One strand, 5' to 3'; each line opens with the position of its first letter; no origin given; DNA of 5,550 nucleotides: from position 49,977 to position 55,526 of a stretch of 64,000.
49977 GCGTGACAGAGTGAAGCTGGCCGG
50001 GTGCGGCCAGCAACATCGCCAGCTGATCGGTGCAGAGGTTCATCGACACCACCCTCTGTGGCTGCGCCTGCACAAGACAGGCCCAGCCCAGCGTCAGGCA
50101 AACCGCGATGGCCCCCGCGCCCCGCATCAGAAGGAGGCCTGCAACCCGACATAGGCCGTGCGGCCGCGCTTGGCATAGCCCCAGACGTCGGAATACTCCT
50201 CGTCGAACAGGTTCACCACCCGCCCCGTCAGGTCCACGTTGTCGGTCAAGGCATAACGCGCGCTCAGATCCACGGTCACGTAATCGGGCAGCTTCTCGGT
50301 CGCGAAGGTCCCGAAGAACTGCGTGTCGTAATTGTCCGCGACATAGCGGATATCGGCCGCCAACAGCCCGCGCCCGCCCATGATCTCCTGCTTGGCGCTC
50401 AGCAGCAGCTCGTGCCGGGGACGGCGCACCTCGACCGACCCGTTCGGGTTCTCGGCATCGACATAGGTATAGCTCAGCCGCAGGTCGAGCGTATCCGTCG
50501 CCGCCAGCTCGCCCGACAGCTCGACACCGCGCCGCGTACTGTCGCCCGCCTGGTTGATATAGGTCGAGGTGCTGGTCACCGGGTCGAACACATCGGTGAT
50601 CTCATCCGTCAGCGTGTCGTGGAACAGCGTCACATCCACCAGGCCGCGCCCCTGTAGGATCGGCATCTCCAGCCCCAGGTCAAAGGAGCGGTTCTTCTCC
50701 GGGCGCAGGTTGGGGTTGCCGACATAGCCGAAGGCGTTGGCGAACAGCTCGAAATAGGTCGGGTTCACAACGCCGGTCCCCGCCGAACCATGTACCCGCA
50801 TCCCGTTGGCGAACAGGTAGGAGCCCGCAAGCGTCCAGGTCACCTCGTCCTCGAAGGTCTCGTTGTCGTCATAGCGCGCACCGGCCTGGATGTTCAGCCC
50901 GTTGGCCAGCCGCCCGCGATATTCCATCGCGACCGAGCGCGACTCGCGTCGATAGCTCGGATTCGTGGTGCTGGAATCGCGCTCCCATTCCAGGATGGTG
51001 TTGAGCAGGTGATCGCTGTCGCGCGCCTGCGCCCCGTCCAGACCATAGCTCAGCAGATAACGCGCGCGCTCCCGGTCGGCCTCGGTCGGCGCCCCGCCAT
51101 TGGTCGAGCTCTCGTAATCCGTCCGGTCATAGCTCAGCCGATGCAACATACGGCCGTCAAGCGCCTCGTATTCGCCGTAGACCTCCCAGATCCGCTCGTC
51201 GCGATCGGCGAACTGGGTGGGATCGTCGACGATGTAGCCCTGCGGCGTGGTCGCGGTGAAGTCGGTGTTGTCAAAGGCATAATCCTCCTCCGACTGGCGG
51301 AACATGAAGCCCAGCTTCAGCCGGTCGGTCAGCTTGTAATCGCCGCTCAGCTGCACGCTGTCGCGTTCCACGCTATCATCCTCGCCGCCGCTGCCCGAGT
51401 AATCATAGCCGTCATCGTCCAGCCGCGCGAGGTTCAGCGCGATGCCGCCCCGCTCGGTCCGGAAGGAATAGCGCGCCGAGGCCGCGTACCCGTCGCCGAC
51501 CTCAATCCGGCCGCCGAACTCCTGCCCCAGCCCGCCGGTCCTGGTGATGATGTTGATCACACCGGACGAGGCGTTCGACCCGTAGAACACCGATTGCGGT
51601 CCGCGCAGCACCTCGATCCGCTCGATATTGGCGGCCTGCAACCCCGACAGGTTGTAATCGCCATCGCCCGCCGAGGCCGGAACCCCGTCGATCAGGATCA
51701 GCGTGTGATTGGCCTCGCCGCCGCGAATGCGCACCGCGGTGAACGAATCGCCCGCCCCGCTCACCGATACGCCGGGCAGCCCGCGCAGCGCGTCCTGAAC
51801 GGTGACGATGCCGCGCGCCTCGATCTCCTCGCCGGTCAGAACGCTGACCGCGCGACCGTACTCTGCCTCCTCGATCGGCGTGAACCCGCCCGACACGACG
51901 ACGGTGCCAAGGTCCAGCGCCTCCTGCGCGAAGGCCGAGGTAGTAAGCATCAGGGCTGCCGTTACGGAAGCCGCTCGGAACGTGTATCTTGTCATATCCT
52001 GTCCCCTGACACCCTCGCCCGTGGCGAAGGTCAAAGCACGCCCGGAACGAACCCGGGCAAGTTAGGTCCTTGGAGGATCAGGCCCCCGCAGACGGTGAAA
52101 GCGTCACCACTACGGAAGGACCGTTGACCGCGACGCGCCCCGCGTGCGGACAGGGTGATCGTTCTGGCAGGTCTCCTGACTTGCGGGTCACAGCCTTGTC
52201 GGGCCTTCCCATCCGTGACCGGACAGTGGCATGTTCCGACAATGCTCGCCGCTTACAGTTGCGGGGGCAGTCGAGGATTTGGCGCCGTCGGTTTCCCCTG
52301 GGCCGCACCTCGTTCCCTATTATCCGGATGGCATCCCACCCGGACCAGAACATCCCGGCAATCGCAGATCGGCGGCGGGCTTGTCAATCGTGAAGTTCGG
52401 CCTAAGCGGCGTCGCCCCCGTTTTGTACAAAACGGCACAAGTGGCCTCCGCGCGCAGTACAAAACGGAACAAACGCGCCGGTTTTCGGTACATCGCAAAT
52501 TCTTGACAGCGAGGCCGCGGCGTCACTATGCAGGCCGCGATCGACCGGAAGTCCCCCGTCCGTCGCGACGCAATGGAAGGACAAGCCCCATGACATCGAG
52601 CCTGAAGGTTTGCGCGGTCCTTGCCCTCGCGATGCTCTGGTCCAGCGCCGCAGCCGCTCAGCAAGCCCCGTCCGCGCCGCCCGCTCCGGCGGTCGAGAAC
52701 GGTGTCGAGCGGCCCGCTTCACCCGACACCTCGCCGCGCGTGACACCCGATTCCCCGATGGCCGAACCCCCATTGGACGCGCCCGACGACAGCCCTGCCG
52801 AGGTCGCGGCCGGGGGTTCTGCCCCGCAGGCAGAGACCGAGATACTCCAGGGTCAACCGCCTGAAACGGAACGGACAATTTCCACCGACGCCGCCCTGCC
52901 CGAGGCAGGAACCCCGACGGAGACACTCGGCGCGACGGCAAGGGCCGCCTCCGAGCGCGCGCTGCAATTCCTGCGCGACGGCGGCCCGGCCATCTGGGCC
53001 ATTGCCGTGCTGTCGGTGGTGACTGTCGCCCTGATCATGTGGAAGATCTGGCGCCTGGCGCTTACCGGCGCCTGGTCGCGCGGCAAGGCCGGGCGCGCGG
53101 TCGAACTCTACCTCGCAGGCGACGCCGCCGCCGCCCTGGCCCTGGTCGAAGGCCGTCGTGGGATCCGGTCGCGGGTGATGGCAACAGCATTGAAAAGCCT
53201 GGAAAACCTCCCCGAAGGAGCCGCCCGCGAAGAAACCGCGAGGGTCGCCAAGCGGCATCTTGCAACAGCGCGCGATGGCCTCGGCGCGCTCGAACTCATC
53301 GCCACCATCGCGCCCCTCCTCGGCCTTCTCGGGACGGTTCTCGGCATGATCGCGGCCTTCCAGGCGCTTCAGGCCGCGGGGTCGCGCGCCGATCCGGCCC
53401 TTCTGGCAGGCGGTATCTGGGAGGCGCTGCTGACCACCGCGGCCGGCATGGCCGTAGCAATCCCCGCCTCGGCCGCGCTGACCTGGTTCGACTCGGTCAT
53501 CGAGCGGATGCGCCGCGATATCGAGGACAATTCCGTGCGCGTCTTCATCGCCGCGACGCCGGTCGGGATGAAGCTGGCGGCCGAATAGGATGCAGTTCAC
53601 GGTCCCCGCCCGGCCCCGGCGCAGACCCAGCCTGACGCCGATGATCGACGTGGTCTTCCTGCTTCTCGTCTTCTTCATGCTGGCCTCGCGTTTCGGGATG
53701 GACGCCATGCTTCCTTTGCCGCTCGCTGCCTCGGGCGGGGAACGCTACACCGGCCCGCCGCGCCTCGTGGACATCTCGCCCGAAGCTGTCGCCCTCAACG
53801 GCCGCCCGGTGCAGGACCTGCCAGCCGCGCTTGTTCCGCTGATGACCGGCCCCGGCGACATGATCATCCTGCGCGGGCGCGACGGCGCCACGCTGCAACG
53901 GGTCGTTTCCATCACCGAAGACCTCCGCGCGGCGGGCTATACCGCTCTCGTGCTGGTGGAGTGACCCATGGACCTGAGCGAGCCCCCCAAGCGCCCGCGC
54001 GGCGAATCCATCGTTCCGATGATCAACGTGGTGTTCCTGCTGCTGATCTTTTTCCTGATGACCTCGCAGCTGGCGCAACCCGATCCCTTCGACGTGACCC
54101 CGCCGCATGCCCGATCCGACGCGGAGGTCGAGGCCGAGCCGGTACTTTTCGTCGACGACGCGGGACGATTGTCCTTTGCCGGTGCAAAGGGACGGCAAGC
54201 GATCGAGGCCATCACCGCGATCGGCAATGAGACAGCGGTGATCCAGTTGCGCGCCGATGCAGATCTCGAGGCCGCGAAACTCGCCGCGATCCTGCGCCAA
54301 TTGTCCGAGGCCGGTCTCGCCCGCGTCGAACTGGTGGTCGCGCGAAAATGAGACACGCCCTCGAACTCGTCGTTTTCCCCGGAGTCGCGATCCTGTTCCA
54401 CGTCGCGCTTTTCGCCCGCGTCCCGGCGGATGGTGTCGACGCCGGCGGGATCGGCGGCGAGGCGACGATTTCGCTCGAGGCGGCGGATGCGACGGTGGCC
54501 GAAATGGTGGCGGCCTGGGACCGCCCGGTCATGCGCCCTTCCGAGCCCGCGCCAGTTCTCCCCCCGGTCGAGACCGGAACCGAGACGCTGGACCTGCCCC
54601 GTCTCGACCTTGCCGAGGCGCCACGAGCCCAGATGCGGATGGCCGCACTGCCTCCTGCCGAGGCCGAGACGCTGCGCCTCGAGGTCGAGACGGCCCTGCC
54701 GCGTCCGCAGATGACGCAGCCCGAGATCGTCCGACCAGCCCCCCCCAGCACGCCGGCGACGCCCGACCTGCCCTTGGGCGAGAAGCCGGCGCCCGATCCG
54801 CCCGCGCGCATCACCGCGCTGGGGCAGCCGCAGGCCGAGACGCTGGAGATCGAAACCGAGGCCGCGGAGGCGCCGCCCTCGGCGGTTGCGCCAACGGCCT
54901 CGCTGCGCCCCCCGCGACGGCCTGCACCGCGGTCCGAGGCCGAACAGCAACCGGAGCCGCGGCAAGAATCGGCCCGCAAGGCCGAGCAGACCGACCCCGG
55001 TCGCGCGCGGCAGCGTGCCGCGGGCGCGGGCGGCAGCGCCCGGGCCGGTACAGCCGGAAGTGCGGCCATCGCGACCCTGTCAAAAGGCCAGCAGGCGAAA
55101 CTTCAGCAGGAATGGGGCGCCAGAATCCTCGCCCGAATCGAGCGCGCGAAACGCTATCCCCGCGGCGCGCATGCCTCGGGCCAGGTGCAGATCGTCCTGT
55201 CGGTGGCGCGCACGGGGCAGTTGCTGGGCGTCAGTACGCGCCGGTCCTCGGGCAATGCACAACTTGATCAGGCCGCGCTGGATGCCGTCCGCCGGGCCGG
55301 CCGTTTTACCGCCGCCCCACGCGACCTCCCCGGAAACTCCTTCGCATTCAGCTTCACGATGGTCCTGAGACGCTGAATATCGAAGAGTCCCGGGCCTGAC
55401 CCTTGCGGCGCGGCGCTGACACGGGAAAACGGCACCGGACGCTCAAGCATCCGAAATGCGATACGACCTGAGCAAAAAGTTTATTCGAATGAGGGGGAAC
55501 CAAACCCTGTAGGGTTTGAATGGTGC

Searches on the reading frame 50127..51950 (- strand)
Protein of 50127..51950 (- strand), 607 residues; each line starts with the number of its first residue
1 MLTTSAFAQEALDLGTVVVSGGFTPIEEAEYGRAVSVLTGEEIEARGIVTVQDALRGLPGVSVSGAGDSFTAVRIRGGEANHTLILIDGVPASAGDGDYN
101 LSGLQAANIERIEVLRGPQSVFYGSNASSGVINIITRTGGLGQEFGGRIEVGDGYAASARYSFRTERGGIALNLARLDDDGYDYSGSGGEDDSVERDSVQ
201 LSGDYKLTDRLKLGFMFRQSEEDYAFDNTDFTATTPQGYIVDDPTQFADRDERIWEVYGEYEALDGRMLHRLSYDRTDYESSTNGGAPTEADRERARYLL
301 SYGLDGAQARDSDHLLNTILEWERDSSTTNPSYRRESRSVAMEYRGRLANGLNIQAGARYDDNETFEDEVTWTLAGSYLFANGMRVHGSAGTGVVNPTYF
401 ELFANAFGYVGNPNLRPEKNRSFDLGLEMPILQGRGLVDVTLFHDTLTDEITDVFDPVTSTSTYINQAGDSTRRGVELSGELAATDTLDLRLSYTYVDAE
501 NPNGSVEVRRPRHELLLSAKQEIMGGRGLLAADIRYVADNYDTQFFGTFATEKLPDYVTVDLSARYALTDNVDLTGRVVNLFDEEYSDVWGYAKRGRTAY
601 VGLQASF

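Call 32: search_protein_families(library=ncbifam, proteins=[window:50127-51950:-], max_evalue=0.00001)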
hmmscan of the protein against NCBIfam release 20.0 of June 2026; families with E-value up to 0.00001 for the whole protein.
window:50127-51950:- (607 aa): 31 families (the best 25 are shown)
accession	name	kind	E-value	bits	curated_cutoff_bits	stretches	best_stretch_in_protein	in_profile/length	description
TIGR01779.1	TonB-B12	equivalog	7.4e-66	223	599.7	1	8-603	22-610/614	TonB-dependent vitamin B12 receptor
NF007926.1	PRK10641.1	equivalog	6.4e-53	180.2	836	2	349-601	370-611/617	TonB-dependent vitamin B12 receptor BtuB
TIGR01785.1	TonB-hemin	subfamily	2.2e-44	152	316.85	2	299-607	326-677/677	TonB-dependent heme/hemoglobin receptor family protein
NF010010.0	PRK13483.1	equivalog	2.5e-44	151.3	927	2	3-138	20-164/660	ligand-gated channel protein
TIGR01783.1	TonB-siderophor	subfamily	1.9e-43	149.1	223.5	2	31-167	2-136/649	TonB-dependent siderophore receptor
TIGR01786.1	TonB-hemlactrns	subfamily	1.6e-36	126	323.75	2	206-595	346-695/719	TonB-dependent hemoglobin/transferrin/lactoferrin family receptor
NF010038.0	PRK13513.1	equivalog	2.5e-34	118.8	942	2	16-140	37-168/659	ligand-gated channel protein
NF007478.2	PRK10064.1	equivalog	5.2e-33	114.2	745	2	13-151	29-170/663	catecholate siderophore receptor CirA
NF041535.1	TonB_rec_PqqU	equivalog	2.1e-29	102.3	1200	2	377-587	429-644/676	TonB-dependent receptor PqqU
NF010012.0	PRK13486.1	equivalog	2.1e-27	95.8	924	2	13-138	26-159/696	TonB-dependent receptor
NF053590.1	TonB_dep_TOL0244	equivalog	1.1e-24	87.1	645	2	33-169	30-173/604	TOL_0244 family TonB-dependent receptor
NF050067.1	TonBEntbctnRecCfrA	equivalog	1.9e-24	86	1200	2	3-138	15-159/698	TonB-dependent ferric enterobactin receptor CfrA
NF049946.1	TonB_dep_CU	exception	5.8e-24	84.4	700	2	50-224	77-259/683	TonB-dependent receptor, CU motif-type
NF010011.0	PRK13484.1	equivalog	1.5e-23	83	1197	1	8-138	25-160/682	IreA family TonB-dependent siderophore receptor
TIGR04056.1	OMP_RagA_SusC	subfamily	9.4e-22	77.2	368.25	1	13-142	77-209/981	SusC/RagA family TonB-linked outer membrane protein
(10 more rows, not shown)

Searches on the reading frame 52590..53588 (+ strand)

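Call 32: search_protein_families(library=ncbifam, proteins=[window:52590-53588:+], max_evalue=0.00001)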
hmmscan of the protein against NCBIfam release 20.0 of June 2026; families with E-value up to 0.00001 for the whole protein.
window:52590-53588:+ (332 aa): 5 families
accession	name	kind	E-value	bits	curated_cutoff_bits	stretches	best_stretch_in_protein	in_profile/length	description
TIGR02796.1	tolQ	equivalog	3e-18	66.4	221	1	220-313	112-205/216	protein TolQ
NF008066.0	PRK10801.1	equivalog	1.7e-12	47.3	403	1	203-321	100-215/230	Tol-Pal system protein TolQ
TIGR02797.1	exbB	equivalog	8.6e-12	45.3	206.2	1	177-318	56-205/211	tonB-system energizer ExbB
NF007722.0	PRK10414.1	equivalog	7.7e-11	42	402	1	218-319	114-217/244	tol-pal system-associated acyl-CoA thioesterase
TIGR02805.1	exbB2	equivalog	4.9e-08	33.2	135.35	1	231-296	55-119/138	TonB-system energizer ExbB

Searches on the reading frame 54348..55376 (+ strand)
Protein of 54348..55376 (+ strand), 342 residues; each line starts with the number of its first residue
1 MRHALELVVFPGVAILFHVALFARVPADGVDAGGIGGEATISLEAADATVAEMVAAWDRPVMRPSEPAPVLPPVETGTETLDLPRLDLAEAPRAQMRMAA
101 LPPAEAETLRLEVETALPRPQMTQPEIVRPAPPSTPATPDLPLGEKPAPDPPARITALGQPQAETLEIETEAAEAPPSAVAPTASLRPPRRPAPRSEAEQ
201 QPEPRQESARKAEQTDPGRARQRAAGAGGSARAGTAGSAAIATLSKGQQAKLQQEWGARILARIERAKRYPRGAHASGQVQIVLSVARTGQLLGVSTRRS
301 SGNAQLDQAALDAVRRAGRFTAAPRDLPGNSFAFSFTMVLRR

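Call 32: search_protein_families(library=ncbifam, proteins=[window:54348-55376:+], max_evalue=0.00001)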
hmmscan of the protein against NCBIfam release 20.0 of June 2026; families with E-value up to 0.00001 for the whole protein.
window:54348-55376:+ (342 aa): 2 families
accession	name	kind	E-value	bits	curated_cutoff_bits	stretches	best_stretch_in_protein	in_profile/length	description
TIGR01352.1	tonB_Cterm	subfamily_domain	6.1e-11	42.5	27.1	1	269-337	2-68/76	TonB family protein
TIGR02794.1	tolA_full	equivalog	1.4e-06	27.8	59.45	1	205-327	219-348/362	cell envelope integrity protein TolA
